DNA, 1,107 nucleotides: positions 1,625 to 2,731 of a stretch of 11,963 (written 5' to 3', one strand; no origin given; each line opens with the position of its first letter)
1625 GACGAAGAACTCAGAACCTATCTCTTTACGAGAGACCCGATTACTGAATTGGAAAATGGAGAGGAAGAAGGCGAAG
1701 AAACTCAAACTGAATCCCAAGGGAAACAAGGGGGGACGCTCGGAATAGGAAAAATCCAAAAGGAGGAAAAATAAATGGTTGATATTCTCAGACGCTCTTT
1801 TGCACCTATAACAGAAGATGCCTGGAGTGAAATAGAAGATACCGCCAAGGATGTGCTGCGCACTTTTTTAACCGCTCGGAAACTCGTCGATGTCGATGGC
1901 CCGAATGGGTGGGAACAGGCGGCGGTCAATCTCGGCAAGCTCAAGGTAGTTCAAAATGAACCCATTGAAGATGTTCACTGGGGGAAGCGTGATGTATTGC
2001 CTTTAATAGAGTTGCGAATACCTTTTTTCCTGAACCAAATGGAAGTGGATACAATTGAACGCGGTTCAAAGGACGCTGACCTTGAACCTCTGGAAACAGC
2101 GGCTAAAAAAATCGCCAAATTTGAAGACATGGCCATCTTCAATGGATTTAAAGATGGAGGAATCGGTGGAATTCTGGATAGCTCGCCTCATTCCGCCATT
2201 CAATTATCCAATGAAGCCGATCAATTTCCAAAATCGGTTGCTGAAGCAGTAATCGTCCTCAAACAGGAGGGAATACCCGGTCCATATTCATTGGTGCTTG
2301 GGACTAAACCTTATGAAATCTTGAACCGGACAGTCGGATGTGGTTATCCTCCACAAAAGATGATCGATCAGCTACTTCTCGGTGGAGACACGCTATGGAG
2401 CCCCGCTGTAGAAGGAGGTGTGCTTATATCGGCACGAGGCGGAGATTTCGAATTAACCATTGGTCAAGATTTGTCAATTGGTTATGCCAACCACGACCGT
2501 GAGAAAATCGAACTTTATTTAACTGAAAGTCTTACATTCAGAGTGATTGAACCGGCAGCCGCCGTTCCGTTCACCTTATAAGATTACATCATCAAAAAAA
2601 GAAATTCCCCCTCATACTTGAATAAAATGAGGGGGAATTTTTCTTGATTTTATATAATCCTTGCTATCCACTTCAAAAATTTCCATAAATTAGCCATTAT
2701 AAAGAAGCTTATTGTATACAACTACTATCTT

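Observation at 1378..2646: Compact EncFtn–encapsulin nanocompartment operon with an identifiable cargo-loading peptide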

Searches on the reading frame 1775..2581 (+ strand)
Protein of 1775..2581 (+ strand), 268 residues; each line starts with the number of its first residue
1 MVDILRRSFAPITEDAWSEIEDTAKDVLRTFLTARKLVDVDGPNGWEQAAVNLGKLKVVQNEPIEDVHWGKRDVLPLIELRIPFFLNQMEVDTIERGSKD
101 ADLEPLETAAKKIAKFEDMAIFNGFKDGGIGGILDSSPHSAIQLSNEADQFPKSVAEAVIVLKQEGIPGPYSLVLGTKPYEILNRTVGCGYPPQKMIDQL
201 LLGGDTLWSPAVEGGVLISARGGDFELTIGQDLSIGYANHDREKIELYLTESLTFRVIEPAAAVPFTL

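Call 3: search_protein_families(library=pfam, proteins=[window:1775-2581:+], max_evalue=0.01)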
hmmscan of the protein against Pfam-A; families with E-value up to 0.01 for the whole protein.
window:1775-2581:+ (268 aa): 1 family
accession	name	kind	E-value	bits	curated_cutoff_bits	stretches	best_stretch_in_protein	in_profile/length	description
PF04454.18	Linocin_M18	-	4.4e-85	285.4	24.3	1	3-254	2-253/253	Encapsulating protein for peroxidase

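Call 4: search_protein_families(library=ncbifam, proteins=[window:1775-2581:+], max_evalue=0.01)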
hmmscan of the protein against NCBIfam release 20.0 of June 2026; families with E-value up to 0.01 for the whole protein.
window:1775-2581:+ (268 aa): 1 family
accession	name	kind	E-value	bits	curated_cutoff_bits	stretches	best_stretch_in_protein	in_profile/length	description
NF041155.2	encap_f1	equivalog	1.9e-87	293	100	1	5-266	1-261/261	family 1 encapsulin nanocompartment shell protein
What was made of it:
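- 1775..2581 (+): Family 1 encapsulin shell protein, 268 aa, predicted T=1. NF041155 encap_f1 at 293 bits (cut-off 100) and PF04454 at 285 bits (calls 3, 4).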

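Call 6: search_solved_structures(query=window:1775-2581:+, show_alignments=3, max_evalue=0.001)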
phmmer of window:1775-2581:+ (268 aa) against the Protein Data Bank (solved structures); distinct sequences matched with E-value up to 0.001: 36.
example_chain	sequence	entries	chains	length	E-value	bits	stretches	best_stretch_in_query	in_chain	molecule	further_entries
7odw_A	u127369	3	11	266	1.3e-76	260.7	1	2-265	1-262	Linocin_M18 bacteriocin protein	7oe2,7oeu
9ry4_A0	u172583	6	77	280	9e-69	235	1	5-266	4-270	Type 1 encapsulin shell protein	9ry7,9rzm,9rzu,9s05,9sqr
8u50_A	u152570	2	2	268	5.6e-65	222.6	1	5-264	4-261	Klebsiella pneumoniae family 1 encapsulin shell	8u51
3dkt_A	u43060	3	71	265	9.2e-65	221.9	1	3-264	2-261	Maritimacin | Type 1 encapsulin shell protein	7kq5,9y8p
7lik_A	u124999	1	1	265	9.4e-65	221.9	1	3-264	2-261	Maritimacin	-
7lij_A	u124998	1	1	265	9.5e-65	221.8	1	3-264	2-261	Maritimacin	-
7k5w_A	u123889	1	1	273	9.9e-65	221.8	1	3-264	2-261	Maritimacin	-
7mu1_A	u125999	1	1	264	1e-64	221.8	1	3-264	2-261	Maritimacin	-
9e5e_A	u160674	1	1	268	2.2e-64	220.7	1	5-264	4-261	Bacteriocin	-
7boj_A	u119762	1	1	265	2.7e-63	217.1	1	5-266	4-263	29 kDa antigen Cfp29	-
9fn9_A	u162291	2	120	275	3e-63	216.9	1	5-266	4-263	29 kDa antigen Cfp29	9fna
7lil_A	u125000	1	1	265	3.9e-63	216.6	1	3-264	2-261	Maritimacin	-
7bcv_A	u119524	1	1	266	5.8e-63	216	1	4-268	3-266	Linocin-M18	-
6wkv_A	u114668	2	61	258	2.8e-61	210.5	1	3-264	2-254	Encapsulin | Maritimacin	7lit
7lis_A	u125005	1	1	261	3e-61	210.4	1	3-264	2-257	Maritimacin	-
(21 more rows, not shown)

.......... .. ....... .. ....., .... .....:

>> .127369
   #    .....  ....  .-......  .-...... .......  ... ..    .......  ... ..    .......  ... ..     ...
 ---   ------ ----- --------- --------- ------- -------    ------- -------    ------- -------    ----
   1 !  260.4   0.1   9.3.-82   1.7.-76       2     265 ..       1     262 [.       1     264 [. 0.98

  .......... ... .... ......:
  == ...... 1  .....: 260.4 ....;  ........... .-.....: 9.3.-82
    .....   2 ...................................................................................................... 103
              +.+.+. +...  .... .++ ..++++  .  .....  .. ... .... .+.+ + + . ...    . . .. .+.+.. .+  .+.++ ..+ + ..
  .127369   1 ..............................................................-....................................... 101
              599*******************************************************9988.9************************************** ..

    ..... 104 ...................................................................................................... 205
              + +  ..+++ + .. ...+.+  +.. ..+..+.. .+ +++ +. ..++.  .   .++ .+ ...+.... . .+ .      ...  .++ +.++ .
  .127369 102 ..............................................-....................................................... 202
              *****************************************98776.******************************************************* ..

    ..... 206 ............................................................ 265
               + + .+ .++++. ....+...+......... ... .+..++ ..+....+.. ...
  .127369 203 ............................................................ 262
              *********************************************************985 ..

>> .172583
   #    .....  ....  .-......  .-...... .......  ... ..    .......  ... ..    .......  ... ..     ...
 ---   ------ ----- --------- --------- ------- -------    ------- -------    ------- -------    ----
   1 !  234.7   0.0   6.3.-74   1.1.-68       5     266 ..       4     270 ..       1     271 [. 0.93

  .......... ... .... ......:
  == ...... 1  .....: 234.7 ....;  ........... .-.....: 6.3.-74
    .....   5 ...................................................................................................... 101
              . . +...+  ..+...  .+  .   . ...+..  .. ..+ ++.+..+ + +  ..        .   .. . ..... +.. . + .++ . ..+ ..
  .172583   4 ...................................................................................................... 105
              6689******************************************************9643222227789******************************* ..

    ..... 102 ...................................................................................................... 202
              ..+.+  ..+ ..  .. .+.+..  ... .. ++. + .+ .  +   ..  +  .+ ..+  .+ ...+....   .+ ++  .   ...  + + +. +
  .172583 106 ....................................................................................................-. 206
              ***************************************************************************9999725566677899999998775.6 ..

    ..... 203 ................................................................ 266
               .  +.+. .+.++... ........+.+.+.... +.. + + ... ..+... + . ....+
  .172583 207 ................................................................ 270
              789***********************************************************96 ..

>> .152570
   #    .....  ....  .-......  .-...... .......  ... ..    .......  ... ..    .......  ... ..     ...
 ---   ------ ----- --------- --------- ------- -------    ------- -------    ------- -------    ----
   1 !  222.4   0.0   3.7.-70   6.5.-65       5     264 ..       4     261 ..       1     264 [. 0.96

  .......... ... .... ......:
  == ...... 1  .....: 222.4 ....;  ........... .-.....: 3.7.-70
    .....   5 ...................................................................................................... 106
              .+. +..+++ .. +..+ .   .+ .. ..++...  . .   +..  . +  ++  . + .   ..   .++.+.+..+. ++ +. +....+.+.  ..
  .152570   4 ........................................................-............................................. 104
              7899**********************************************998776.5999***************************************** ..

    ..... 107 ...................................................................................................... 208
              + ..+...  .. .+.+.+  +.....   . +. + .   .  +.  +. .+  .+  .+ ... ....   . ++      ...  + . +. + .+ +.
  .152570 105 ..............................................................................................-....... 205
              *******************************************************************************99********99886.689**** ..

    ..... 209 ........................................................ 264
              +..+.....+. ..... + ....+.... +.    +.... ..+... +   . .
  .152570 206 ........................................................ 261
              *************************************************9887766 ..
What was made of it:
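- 1775..2581 (+): PDB 7odw at E = 1.3e-76 (call 6).
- Sequence similarity to T=1 shells is E = 1e-56 to 1e-77, against 1e-7 to 1e-11 for T=3/T=4 shells, which are also 11-12 residues longer over the aligned span (call 6).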

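Call 9: find_encoding_contigs(protein=window:1775-2581:+, flank=10000, max_places=6)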
Protein window:1775-2581:+ (268 aa): no gene with exactly this product is on record in the collection.
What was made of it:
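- Tried and rejected: (1) An exact look-up of the shell in the assembly index found no record (call 9).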

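Call 11: find_homologous_proteins(query=window:1775-2581:+, max_evalue=1e-30)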
Query window:1775-2581:+ (268 aa): 1997 proteins with E <= 1e-30 among 3144 candidates; the best 120 are listed.
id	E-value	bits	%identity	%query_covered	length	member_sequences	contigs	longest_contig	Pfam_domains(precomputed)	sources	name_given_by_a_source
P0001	1.7e-174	597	100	100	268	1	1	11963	PF04454.19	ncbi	-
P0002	3.5e-97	343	60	100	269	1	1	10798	PF04454.19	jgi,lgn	jgi:uncharacterized linocin/CFP29 family protein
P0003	6.3e-97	342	57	100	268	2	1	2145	PF04454.19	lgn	-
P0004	3.9e-96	340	60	99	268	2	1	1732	PF04454.19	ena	-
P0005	3.9e-95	336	59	100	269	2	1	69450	PF04454.19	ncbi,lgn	-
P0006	6.0e-92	326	56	99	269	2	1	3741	PF04454.19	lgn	-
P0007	6.2e-92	326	58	99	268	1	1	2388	PF04454.19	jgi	jgi:uncharacterized linocin/CFP29 family protein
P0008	2.9e-91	324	57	99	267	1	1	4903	PF04454.19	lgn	-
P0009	1.7e-90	321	56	100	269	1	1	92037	PF04454.19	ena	-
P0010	2.0e-90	321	55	99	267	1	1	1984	PF04454.19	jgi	jgi:uncharacterized linocin/CFP29 family protein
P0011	5.9e-90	319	54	100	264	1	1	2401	PF04454.19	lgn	-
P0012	7.2e-89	316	53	100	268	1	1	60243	PF04454.19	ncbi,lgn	-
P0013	9.6e-89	315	53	98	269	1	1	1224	PF04454.19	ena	-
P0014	1.2e-88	315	55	100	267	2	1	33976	PF04454.19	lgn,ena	-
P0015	2.9e-88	314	54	100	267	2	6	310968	PF04454.19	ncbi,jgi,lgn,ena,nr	ncbi:MAG TPA: family 1 encapsulin nanocompartment shell protein [Phycisphaerae bacterium]|nr:family 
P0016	4.5e-88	313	54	99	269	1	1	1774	PF04454.19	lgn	-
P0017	5.4e-88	313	53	99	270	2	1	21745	PF04454.19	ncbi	-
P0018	9.9e-88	312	53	100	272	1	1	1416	PF04454.19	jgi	jgi:uncharacterized linocin/CFP29 family protein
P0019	1.1e-87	312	55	99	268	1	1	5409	PF04454.19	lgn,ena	-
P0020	1.4e-87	312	55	99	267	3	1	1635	PF04454.19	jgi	-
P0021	1.9e-87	311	53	99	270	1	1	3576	PF04454.19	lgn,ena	-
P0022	2.0e-87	311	53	99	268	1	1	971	PF04454.19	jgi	jgi:uncharacterized linocin/CFP29 family protein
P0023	2.1e-87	311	53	98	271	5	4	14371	PF04454.19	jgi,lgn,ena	-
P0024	2.6e-87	311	56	99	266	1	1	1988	PF04454.19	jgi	jgi:uncharacterized linocin/CFP29 family protein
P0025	2.7e-87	311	52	100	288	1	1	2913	PF04454.19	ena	-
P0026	5.6e-87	310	54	99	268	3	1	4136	PF04454.19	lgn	-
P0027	8.1e-87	309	54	99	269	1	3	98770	PF04454.19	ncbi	-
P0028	1.3e-86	308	54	99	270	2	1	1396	PF04454.19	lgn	-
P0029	1.8e-86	308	52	98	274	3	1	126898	PF04454.19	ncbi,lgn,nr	ncbi:MAG: hypothetical protein JWQ98_221 [Chlorobi bacterium]|nr:hypothetical protein [Chlorobiota b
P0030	2.5e-86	307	54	99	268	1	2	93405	PF04454.19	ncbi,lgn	-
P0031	3.2e-86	307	54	100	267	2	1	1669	PF04454.19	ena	-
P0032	4.2e-86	307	51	100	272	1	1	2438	PF04454.19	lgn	-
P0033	4.4e-86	307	55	99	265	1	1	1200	PF04454.19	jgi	jgi:uncharacterized linocin/CFP29 family protein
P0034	5.0e-86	306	53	97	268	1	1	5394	PF04454.19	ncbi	-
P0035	1.4e-85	305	53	99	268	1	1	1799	PF04454.19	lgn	-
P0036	1.4e-85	305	54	99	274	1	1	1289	PF04454.19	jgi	jgi:uncharacterized linocin/CFP29 family protein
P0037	1.7e-85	305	52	99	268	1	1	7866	PF04454.19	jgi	jgi:uncharacterized linocin/CFP29 family protein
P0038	1.8e-85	305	54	99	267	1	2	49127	PF04454.19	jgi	jgi:uncharacterized linocin/CFP29 family protein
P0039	1.8e-85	305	51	98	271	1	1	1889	PF04454.19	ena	-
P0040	2.0e-85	304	53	99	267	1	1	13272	PF04454.19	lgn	-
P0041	2.2e-85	304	52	98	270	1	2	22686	PF04454.19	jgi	jgi:uncharacterized linocin/CFP29 family protein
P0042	2.2e-85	304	52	99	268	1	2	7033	PF04454.19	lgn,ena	-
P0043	2.3e-85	304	53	99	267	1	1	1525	PF04454.19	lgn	-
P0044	2.8e-85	304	54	99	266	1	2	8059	PF04454.19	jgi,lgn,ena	-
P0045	3.5e-85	304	52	97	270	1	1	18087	PF04454.19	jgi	jgi:uncharacterized linocin/CFP29 family protein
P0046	7.2e-85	303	51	98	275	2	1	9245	PF04454.19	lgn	-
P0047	8.2e-85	302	52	99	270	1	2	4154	PF04454.19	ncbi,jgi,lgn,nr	ncbi:bacteriocin family protein [bacterium]|nr:bacteriocin family protein [bacterium]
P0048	1.3e-84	302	54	100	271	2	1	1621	PF04454.19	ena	-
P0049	1.6e-84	301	53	99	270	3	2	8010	PF04454.19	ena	-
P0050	1.7e-84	301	52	100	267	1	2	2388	PF04454.19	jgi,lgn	-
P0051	2.1e-84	301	54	99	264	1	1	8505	PF04454.19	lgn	-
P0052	3.1e-84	301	53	99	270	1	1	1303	PF04454.19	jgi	jgi:uncharacterized linocin/CFP29 family protein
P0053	3.5e-84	300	54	99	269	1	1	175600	PF04454.19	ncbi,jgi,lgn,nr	ncbi:MAG: bacteriocin [Planctomycetes bacterium]|jgi:uncharacterized linocin/CFP29 family protein|nr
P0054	3.7e-84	300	53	100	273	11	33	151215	PF04454.19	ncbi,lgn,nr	ncbi:MAG: bacteriocin family protein [Bryobacterales bacterium]|nr:bacteriocin family protein [Bryob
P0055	4.4e-84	300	53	99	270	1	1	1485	PF04454.19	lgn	-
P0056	7.4e-84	299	54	98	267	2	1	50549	PF04454.19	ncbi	-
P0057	8.8e-84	299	50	99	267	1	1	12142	PF04454.19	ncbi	-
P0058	1.1e-83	299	51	100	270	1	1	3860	PF04454.19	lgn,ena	-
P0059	1.2e-83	299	53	100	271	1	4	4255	PF04454.19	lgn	-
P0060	1.4e-83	298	54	99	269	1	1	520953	PF04454.19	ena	-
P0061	1.9e-83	298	52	100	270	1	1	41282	PF04454.19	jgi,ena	-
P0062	2.0e-83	298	53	99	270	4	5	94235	PF04454.19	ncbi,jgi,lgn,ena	jgi:uncharacterized linocin/CFP29 family protein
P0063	2.2e-83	298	53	99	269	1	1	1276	PF04454.19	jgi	jgi:uncharacterized linocin/CFP29 family protein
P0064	3.0e-83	297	52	100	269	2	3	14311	PF04454.19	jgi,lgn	jgi:uncharacterized linocin/CFP29 family protein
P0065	3.3e-83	297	51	99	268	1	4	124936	PF04454.19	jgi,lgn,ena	-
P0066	3.7e-83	297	52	98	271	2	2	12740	PF04454.19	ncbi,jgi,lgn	-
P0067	4.5e-83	297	53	99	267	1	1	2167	PF04454.19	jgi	jgi:uncharacterized linocin/CFP29 family protein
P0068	4.7e-83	297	52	99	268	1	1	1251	PF04454.19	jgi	jgi:uncharacterized linocin/CFP29 family protein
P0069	4.9e-83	297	53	99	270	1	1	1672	PF04454.19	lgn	-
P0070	5.2e-83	297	50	100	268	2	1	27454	PF04454.19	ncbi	-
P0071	5.7e-83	296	53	99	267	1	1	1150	PF04454.19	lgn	-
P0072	7.0e-83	296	52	99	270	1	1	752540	PF04454.19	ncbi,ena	-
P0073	8.5e-83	296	54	98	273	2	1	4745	PF04454.19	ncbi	-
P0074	9.6e-83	296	53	99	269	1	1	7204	PF04454.19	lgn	-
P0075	1.2e-82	295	51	99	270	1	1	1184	PF04454.19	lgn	-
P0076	1.9e-82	295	51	100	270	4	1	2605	PF04454.19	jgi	jgi:uncharacterized linocin/CFP29 family protein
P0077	2.2e-82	294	51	99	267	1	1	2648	PF04454.19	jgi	jgi:uncharacterized linocin/CFP29 family protein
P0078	2.5e-82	294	52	100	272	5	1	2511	PF04454.19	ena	-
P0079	2.6e-82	294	51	98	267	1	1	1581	PF04454.19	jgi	jgi:uncharacterized linocin/CFP29 family protein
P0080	2.8e-82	294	52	100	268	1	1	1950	PF04454.19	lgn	-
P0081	2.8e-82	294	53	98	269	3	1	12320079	PF04454.19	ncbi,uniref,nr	ncbi:family 1 encapsulin nanocompartment shell protein [Polyangium aurulentum]|uniref:family 1 encap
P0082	2.9e-82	294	52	99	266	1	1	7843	PF04454.19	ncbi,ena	-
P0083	3.8e-82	294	50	100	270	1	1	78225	PF04454.19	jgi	jgi:uncharacterized linocin/CFP29 family protein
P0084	4.0e-82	294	53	99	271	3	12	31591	PF04454.19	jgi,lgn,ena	jgi:uncharacterized linocin/CFP29 family protein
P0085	4.1e-82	294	50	100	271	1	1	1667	PF04454.19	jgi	jgi:uncharacterized linocin/CFP29 family protein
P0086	4.6e-82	293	53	99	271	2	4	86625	PF04454.19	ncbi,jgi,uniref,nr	ncbi:MAG: bacteriocin [Candidatus Auribacter fodinae]|jgi:uncharacterized linocin/CFP29 family prote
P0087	6.4e-82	293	53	100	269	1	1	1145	PF04454.19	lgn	-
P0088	8.8e-82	293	53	100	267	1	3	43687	PF04454.19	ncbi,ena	-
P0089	9.4e-82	292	52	99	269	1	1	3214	PF04454.19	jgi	jgi:uncharacterized linocin/CFP29 family protein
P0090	1.4e-81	292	49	99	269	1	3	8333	PF04454.19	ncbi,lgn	ncbi:MAG: family 1 encapsulin nanocompartment shell protein [Candidatus Sumerlaeia bacterium]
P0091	1.8e-81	292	53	98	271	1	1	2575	PF04454.19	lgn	-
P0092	2.3e-81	291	50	100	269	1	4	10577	PF04454.19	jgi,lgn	-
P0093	2.6e-81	291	52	98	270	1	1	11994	PF04454.19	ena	-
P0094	2.9e-81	291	50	100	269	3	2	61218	PF04454.19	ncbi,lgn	-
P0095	3.0e-81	291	50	100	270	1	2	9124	PF04454.19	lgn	-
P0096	4.4e-81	290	50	100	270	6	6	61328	PF04454.19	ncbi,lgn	-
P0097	5.1e-81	290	51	100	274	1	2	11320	PF04454.19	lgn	-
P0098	5.4e-81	290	49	100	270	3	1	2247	PF04454.19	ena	-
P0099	6.1e-81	290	54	99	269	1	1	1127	PF04454.19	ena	-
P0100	6.3e-81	290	51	98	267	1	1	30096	PF04454.19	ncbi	ncbi:MAG: family 1 encapsulin nanocompartment shell protein [Byssovorax sp.]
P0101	7.7e-81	289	53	99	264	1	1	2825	PF04454.19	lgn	-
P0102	8.1e-81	289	50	98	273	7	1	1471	PF04454.19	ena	-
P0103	8.3e-81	289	50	98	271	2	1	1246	PF04454.19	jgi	jgi:uncharacterized linocin/CFP29 family protein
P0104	9.2e-81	289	54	98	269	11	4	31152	PF04454.19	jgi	jgi:uncharacterized linocin/CFP29 family protein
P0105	2.4e-80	288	53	100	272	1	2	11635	PF04454.19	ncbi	ncbi:MAG: family 1 encapsulin nanocompartment shell protein [Planctomycetota bacterium]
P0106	3.5e-80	287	54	98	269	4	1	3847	PF04454.19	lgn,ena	-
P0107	4.2e-80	287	51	99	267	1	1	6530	PF04454.19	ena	-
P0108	4.2e-80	287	52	99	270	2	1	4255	PF04454.19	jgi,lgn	jgi:uncharacterized linocin/CFP29 family protein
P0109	4.5e-80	287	51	98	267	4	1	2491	PF04454.19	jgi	jgi:uncharacterized linocin/CFP29 family protein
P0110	5.5e-80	287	50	98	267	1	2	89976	PF04454.19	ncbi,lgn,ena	-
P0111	5.7e-80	287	52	100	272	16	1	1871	PF04454.19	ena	-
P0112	7.1e-80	286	51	99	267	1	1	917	PF04454.19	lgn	-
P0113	7.2e-80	286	53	98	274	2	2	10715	PF04454.19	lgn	-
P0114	7.3e-80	286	50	99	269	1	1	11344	PF04454.19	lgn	-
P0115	8.7e-80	286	51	97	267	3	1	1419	PF04454.19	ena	-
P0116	1.0e-79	286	51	100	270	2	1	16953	PF04454.19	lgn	-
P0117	1.2e-79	285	49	100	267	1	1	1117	PF04454.19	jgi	jgi:uncharacterized linocin/CFP29 family protein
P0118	1.4e-79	285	51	99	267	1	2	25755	PF04454.19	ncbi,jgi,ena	-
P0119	1.4e-79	285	53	98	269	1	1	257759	PF04454.19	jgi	jgi:uncharacterized linocin/CFP29 family protein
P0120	1.6e-79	285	49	98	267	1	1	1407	PF04454.19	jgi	jgi:uncharacterized linocin/CFP29 family protein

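Call 12: find_related_loci(query=window:1775-2581:+, collection=genome_contigs, flank=6000)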
Query window:1775-2581:+ (268 aa) in genome_contigs; peptide patterns used: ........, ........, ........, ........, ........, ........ (x = any residue, [..] = any of these).
32 stretches matched a pattern, but none encodes a relative of the query by tblastn (E <= 1e-3).
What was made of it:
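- Tried and rejected: (2) A first genome_contigs scan with peptide patterns from the single protein found nothing (call 12).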

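Call 13: find_encoding_contigs(protein=P0005, flank=6000, max_places=2)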
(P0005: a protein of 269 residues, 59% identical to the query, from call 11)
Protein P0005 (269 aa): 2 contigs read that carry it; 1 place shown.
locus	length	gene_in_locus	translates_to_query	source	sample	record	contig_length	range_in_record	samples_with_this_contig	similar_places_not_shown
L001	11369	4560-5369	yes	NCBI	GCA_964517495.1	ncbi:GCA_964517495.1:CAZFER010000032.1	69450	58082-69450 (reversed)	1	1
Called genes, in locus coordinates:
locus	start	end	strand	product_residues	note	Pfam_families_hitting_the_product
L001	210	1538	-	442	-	PF26745:SPM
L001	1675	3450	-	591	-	PF13088:BNR_2, PF13385:Laminin_G_3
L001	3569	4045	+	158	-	PF01475:FUR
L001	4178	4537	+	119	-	PF22277:EncFtn-like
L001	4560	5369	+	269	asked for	PF04454:Linocin_M18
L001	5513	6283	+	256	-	PF06283:ThuA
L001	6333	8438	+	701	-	PF13385:Laminin_G_3, PF00251:Glyco_hydro_32N, PF08244:Glyco_hydro_32C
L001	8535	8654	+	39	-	PF04255:DUF433 (weak)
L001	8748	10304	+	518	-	PF00884:Sulfatase, PF16347:SGSH_C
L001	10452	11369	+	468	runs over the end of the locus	-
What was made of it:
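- Tried and rejected: The idea came from a Fur gene directly upstream of EncFtn in L001 (call 13).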

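Call 14: find_encoding_contigs(protein=P0002, flank=6000, max_places=2)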
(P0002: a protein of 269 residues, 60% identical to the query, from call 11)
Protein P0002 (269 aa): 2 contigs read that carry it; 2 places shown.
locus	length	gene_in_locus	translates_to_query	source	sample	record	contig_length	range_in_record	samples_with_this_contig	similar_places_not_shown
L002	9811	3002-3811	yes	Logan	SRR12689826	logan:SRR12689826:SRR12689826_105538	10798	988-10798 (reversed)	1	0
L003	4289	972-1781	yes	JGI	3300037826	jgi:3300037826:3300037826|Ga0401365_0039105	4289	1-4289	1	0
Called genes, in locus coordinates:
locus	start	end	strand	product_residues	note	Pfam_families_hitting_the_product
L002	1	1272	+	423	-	?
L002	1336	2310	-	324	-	PF01261:AP_endonuc_2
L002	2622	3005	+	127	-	PF22277:EncFtn-like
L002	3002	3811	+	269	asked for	PF04454:Linocin_M18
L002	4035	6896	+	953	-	PF00311:PEPcase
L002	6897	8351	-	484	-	PF00883:Peptidase_M17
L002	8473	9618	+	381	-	PF12038:QTMAN_N, PF20706:GT4-conflict, PF00534:Glycos_transf_1, PF13692:Glyco_trans_1_4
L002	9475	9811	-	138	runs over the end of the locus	-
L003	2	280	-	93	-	?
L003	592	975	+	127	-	PF22277:EncFtn-like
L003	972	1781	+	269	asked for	PF04454:Linocin_M18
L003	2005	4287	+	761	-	?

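Call 15: find_encoding_contigs(protein=P0009, flank=6000, max_places=2)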
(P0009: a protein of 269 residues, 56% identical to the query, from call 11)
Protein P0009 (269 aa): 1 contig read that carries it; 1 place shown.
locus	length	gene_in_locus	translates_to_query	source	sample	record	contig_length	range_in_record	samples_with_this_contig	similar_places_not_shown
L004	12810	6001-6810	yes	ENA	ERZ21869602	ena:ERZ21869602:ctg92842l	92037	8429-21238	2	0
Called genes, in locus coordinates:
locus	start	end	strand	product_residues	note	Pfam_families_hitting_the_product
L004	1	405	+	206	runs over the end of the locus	PF01583:APS_kinase, PF13671:AAA_33 (weak)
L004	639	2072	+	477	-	PF13442:Cytochrome_CBB3 (weak)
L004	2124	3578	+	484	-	PF00034:Cytochrom_C (weak), PF13442:Cytochrome_CBB3 (weak)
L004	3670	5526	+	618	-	PF00246:Peptidase_M14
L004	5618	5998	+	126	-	PF22277:EncFtn-like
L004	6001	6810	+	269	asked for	PF04454:Linocin_M18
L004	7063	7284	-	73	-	PF12773:DZR (faint), PF13248:Zn_ribbon_3, PF13240:Zn_Ribbon_1 (weak)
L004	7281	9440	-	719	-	PF00209:SNF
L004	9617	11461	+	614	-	PF01235:Na_Ala_symp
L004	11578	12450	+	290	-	PF07228:SpoIIE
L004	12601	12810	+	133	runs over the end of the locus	PF00072:Response_reg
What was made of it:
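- The flanking genes differ between relatives (calls 13-15), so the pair behaves as a self-contained module.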
